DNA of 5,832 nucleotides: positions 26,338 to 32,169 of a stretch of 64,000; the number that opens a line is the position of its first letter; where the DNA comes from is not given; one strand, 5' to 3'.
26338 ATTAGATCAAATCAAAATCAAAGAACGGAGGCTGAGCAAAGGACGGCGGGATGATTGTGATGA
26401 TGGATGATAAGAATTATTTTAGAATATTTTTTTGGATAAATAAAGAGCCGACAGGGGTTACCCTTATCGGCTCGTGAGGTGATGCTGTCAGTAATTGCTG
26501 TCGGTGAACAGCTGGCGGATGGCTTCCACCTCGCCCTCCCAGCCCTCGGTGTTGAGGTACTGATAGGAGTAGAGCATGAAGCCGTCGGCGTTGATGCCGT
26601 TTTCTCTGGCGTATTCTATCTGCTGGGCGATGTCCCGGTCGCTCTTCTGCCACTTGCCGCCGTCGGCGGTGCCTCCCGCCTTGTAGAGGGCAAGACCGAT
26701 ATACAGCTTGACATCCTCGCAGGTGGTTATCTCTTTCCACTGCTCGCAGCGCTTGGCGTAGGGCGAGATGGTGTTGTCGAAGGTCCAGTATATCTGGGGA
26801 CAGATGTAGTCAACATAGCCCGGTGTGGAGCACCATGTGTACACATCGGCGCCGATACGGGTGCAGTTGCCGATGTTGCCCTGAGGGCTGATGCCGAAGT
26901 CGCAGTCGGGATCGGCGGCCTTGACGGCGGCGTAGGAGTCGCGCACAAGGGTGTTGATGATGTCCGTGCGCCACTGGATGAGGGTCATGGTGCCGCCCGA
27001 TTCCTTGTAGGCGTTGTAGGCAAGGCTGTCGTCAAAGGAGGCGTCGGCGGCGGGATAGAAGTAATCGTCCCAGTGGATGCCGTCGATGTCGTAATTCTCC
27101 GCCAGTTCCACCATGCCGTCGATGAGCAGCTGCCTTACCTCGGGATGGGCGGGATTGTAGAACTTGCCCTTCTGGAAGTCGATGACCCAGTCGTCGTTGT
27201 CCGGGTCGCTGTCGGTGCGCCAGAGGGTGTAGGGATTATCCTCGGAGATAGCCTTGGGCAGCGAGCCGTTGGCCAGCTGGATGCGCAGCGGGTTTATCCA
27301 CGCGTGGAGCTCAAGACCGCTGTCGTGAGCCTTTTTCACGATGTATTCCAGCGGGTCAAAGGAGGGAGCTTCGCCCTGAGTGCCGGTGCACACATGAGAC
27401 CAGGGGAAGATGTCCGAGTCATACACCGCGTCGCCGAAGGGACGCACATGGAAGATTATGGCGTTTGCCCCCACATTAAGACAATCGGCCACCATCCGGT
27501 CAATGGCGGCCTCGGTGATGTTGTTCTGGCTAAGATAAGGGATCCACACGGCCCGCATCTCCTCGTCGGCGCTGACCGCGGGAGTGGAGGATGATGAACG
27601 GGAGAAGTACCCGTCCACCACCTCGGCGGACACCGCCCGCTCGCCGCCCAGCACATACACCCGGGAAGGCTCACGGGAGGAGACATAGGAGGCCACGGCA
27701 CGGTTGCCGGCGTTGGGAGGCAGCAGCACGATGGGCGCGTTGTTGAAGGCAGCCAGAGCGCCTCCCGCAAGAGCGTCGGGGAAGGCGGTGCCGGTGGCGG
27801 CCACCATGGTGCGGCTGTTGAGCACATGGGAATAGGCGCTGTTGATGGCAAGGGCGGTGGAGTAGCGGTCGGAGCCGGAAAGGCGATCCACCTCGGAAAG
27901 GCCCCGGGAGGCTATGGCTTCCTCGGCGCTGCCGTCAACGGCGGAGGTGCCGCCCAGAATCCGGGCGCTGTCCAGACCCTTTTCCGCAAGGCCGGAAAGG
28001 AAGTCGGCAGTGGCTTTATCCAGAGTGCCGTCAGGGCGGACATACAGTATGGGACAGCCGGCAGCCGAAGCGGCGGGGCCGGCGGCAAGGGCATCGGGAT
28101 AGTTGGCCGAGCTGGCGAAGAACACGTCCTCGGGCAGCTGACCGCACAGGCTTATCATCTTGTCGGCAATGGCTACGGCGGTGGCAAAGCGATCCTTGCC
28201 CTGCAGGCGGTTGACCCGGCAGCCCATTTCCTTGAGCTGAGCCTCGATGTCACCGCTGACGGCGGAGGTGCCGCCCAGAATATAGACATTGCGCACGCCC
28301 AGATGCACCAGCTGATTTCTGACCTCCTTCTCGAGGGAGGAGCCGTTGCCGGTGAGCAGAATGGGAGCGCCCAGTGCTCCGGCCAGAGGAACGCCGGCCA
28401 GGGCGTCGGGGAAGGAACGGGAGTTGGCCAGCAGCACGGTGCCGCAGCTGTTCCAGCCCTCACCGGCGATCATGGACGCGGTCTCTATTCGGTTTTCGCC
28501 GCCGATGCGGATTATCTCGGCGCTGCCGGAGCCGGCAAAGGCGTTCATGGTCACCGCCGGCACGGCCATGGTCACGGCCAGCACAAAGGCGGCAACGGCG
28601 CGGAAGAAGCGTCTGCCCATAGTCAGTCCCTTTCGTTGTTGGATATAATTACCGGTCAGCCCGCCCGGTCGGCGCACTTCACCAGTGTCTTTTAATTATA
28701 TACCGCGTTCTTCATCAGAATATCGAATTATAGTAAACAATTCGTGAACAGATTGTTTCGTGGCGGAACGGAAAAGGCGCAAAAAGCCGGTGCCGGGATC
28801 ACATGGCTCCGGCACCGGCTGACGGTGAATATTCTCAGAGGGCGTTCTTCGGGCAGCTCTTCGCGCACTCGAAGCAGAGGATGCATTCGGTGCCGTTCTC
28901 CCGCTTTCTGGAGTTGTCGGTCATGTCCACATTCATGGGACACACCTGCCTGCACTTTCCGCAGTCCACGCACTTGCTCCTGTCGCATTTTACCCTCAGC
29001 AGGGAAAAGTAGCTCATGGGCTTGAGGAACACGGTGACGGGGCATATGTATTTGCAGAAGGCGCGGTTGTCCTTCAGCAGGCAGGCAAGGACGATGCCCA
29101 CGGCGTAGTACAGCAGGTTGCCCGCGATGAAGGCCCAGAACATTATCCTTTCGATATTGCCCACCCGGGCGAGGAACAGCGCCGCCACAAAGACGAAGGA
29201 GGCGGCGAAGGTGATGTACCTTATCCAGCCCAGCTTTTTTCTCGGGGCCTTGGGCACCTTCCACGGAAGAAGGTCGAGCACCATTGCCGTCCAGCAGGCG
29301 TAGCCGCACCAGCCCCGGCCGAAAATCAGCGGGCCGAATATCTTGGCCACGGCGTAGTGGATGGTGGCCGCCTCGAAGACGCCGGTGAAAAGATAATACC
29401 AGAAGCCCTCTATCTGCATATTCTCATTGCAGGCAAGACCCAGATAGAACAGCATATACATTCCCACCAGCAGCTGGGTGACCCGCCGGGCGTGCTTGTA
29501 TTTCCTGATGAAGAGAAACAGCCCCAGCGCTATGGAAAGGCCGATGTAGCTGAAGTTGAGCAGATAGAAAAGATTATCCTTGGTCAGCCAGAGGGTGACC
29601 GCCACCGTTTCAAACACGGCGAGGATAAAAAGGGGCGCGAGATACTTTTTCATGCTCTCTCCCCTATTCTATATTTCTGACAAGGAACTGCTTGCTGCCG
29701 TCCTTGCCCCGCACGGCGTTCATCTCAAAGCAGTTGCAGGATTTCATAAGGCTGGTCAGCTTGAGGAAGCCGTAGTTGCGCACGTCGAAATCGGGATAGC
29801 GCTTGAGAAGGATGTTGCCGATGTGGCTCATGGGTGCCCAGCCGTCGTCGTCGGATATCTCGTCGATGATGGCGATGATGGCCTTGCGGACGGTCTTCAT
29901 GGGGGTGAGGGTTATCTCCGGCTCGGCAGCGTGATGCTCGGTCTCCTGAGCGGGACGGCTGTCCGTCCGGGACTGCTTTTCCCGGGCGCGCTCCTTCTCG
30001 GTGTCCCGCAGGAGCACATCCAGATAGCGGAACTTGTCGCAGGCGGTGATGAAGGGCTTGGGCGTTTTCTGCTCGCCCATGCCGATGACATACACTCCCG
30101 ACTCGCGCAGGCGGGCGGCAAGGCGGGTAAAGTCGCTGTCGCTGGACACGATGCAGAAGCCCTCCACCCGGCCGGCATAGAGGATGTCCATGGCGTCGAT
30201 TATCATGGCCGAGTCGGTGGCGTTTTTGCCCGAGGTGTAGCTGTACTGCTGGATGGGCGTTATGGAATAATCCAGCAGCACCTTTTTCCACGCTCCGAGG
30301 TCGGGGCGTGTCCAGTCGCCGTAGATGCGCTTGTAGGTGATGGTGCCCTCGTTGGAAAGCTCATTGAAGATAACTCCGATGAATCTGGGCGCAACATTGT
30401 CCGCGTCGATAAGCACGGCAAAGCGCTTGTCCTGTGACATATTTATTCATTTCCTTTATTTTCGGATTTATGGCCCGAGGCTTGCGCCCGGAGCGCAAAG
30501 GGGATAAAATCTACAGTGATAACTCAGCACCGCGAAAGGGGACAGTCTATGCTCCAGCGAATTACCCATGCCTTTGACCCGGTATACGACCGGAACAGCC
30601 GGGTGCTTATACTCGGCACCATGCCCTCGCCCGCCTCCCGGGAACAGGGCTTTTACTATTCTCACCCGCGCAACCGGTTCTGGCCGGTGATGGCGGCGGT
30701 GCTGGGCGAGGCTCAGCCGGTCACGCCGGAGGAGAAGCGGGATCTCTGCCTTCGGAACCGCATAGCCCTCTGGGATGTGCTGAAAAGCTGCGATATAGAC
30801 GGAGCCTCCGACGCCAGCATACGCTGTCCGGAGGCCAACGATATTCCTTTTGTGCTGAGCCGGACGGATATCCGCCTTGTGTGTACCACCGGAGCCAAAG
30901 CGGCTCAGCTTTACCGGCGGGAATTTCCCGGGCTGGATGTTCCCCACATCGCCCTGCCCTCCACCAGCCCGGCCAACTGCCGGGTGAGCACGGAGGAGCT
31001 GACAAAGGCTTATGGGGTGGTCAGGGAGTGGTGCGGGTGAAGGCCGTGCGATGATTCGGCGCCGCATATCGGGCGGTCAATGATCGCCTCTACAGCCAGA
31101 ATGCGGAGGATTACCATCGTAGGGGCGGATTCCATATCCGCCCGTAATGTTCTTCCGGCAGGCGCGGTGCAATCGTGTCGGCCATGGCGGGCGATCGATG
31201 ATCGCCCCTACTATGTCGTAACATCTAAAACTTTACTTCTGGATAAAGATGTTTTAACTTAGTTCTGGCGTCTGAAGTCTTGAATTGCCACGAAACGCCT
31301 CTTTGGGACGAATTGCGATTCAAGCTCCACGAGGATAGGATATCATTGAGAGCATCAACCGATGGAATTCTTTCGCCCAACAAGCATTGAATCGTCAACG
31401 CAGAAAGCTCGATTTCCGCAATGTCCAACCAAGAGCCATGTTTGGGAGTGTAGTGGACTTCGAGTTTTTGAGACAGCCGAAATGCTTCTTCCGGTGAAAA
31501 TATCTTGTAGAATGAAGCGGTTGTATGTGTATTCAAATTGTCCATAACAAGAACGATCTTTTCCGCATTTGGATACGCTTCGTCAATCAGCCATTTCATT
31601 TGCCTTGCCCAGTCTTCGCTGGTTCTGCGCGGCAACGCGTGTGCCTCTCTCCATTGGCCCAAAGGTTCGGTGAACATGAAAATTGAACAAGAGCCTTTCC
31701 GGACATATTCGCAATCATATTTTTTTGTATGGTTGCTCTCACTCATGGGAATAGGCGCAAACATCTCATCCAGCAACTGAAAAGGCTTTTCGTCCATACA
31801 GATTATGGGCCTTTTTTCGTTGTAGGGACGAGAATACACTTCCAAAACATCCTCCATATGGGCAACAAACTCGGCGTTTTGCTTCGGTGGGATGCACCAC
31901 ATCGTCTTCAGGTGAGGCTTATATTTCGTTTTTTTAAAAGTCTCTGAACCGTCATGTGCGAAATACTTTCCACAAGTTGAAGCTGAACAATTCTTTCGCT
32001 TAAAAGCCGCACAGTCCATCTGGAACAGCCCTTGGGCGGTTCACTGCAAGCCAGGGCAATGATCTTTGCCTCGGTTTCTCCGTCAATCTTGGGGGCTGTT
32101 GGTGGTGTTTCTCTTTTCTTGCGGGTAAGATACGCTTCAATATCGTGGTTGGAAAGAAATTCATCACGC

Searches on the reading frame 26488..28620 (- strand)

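Call 70: search_protein_families(library=pfam, proteins=[window:26488-28620:-], max_evalue=0.001)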
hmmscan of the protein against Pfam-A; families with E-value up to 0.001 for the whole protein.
window:26488-28620:- (710 aa): 2 families
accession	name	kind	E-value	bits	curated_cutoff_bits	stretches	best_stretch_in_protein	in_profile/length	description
PF04122.17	CW_binding_2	-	1.2e-56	189.6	24.9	3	246-334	1-72/73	Cell wall binding domain 2 (CWB2)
PF02638.21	GHL10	-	1.3e-51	176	27.9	1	354-649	1-300/311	Glycosyl hydrolase-like 10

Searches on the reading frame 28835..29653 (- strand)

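Call 70: search_protein_families(library=pfam, proteins=[window:28835-29653:-], max_evalue=0.001)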
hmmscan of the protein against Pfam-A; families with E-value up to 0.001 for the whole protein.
window:28835-29653:- (272 aa): 6 families
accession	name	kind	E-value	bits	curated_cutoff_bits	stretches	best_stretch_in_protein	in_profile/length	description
PF13187.11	Fer4_9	-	4.5e-07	30.2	27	1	227-271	1-51/52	4Fe-4S dicluster domain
PF13237.11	Fer4_10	-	1.7e-06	28.3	25.5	1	221-268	2-53/53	4Fe-4S dicluster domain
PF12801.12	Fer4_5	-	1.9e-06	28.1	22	1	184-216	9-40/48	4Fe-4S binding domain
PF12838.12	Fer4_7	-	3.1e-05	24.8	27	0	199-242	7-52/52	4Fe-4S dicluster domain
PF00037.32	Fer4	-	4.1e-05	23.6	21.1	1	224-241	4-21/24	4Fe-4S binding domain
PF12837.12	Fer4_6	-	0.00054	20.2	25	0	257-272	9-24/24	4Fe-4S binding domain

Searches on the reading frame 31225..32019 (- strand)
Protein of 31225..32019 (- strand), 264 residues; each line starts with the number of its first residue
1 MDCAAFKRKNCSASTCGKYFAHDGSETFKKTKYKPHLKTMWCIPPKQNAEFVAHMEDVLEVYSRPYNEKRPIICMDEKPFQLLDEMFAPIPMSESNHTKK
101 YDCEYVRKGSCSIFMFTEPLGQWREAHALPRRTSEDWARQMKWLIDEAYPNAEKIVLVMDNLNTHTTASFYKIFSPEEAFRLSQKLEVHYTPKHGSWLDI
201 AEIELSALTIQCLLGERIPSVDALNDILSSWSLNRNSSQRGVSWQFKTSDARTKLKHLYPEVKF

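Call 70: search_protein_families(library=pfam, proteins=[window:31225-32019:-], max_evalue=0.001)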
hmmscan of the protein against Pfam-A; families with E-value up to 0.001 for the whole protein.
window:31225-32019:- (264 aa): 1 family
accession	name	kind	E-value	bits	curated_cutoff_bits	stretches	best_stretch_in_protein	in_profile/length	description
PF13358.12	DDE_3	-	4.9e-20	72.3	28.6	1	72-224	2-145/146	DDE superfamily endonuclease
